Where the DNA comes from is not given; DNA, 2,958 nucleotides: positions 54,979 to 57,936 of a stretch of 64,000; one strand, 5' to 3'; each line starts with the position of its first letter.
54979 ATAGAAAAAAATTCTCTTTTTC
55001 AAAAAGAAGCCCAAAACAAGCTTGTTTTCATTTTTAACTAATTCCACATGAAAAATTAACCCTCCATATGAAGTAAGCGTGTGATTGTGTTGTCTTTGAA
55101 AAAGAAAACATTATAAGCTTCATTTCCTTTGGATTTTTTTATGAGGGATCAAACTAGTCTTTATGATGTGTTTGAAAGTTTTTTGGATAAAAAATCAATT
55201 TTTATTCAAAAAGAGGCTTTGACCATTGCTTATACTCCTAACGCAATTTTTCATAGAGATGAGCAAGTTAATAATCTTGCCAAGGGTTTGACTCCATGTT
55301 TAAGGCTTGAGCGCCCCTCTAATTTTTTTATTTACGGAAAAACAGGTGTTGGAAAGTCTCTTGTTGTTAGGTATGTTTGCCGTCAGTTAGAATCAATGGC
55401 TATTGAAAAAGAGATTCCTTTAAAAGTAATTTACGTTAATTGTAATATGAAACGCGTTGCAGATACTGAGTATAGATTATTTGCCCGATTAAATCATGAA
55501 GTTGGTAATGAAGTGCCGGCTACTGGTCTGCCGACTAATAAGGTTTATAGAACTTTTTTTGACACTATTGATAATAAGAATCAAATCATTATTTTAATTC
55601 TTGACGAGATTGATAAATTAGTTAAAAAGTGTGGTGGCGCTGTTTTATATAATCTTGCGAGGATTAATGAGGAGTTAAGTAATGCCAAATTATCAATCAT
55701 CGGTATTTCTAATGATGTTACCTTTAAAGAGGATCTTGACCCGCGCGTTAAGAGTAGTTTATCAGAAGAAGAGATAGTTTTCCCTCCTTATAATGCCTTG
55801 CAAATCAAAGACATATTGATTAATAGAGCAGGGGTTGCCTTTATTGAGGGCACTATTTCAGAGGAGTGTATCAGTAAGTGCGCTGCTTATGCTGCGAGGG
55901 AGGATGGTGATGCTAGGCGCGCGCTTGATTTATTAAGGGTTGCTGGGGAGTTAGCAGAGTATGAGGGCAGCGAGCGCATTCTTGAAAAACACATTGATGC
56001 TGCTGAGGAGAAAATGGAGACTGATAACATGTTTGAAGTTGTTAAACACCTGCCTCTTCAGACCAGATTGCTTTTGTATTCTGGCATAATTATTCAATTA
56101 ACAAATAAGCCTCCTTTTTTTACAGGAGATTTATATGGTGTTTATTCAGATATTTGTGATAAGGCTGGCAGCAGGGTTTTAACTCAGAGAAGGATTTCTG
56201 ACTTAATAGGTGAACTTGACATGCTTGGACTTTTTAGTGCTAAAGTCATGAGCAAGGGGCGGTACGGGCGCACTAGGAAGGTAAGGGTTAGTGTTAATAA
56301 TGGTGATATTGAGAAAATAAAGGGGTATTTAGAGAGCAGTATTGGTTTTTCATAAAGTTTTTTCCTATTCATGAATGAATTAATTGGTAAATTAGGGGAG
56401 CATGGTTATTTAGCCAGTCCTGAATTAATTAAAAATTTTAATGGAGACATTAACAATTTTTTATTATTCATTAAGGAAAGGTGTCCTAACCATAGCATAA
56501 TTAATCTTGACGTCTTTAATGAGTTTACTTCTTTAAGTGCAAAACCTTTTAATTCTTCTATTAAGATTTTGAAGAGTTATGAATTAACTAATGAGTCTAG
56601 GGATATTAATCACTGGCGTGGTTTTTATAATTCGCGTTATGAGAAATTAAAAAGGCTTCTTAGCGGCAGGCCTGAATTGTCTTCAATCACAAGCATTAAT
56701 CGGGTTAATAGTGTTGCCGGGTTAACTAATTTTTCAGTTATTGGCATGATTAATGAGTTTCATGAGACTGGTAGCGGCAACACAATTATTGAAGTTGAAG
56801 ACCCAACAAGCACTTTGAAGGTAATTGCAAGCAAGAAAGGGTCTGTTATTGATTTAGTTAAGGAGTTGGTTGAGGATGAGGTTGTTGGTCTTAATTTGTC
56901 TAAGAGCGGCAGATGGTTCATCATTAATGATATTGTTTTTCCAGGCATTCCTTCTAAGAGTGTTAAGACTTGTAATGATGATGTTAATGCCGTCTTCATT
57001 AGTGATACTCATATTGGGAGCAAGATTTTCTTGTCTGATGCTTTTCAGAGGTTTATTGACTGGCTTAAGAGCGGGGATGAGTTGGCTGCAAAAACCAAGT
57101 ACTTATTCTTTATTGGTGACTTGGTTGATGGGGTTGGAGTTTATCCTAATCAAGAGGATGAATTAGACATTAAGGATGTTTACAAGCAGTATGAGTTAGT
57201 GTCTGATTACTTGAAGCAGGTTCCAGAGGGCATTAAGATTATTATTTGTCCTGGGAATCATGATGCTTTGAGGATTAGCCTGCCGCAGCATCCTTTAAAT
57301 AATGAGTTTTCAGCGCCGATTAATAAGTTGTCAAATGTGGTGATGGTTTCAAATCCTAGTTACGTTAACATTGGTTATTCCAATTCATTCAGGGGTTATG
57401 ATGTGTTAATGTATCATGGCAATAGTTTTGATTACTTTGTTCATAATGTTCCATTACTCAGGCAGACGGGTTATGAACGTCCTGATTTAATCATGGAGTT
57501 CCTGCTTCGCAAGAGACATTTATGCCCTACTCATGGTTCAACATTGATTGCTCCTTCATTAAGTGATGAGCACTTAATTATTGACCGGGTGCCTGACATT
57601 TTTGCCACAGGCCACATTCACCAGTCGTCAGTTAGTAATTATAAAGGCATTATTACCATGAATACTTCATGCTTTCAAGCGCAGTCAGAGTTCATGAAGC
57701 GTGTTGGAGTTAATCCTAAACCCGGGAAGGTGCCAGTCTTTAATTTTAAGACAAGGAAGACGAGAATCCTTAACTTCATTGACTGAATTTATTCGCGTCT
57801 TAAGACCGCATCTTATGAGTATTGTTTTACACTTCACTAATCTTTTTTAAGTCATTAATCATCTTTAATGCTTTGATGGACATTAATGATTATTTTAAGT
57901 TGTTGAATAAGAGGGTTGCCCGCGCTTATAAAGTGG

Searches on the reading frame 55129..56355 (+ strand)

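Call 59: search_protein_families(library=pfam, proteins=[window:55129-56355:+], max_evalue=0.00001)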
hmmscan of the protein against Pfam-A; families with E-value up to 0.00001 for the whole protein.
window:55129-56355:+ (408 aa): 7 families
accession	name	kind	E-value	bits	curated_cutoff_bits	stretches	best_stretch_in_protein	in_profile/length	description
PF22703.2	Cdc6_lid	-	4.8e-25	87.7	27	1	227-294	1-68/68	Cdc6 AAA+ ATPase-type lid domain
PF09079.17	Cdc6_C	-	5.9e-25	87.5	25.1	1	303-396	1-95/96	CDC6, C terminal winged helix domain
PF01637.24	ATPase_2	-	4.9e-09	36.8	33.2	1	57-187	14-146/225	ATPase domain predominantly from Archaea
PF13401.12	AAA_22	-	5.8e-09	36.8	27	1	64-190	6-120/130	AAA domain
PF00004.35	AAA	-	1.5e-08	35.6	21.2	1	68-216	3-127/131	ATPase family associated with various cellular activities (AAA)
PF22606.2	Cdc6-ORC-like_ATPase_lid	-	9.5e-07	29.1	27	1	221-279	1-59/60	Cdc6/ORC-like, ATPase lid domain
PF13191.12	AAA_16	-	4e-06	27.9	32.6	0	41-90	3-51/167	AAA ATPase domain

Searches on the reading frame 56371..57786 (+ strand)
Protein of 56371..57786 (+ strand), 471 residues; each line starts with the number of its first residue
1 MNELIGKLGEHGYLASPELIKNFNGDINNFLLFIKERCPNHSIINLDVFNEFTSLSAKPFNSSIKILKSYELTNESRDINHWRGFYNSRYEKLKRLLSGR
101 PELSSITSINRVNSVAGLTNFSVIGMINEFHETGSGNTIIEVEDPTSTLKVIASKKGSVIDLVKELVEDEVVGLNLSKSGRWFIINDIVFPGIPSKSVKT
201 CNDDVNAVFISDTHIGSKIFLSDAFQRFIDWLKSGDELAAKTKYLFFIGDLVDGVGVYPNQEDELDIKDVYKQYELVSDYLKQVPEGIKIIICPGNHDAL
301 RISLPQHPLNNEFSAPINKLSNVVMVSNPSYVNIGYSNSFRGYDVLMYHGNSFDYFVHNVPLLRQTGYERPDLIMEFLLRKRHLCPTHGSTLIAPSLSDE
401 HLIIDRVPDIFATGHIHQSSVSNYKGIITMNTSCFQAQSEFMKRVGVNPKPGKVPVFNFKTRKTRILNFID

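Call 59: search_protein_families(library=pfam, proteins=[window:56371-57786:+], max_evalue=0.00001)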
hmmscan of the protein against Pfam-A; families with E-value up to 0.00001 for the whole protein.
window:56371-57786:+ (471 aa): 2 families
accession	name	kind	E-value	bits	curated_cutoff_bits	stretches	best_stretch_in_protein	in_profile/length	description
PF04042.21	DNA_pol_E_B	-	2.7e-16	60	29.1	1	208-418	2-206/210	DNA polymerase alpha/epsilon subunit B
PF00149.33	Metallophos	-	2.3e-11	45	21.5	1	208-418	4-190/191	Calcineurin-like phosphoesterase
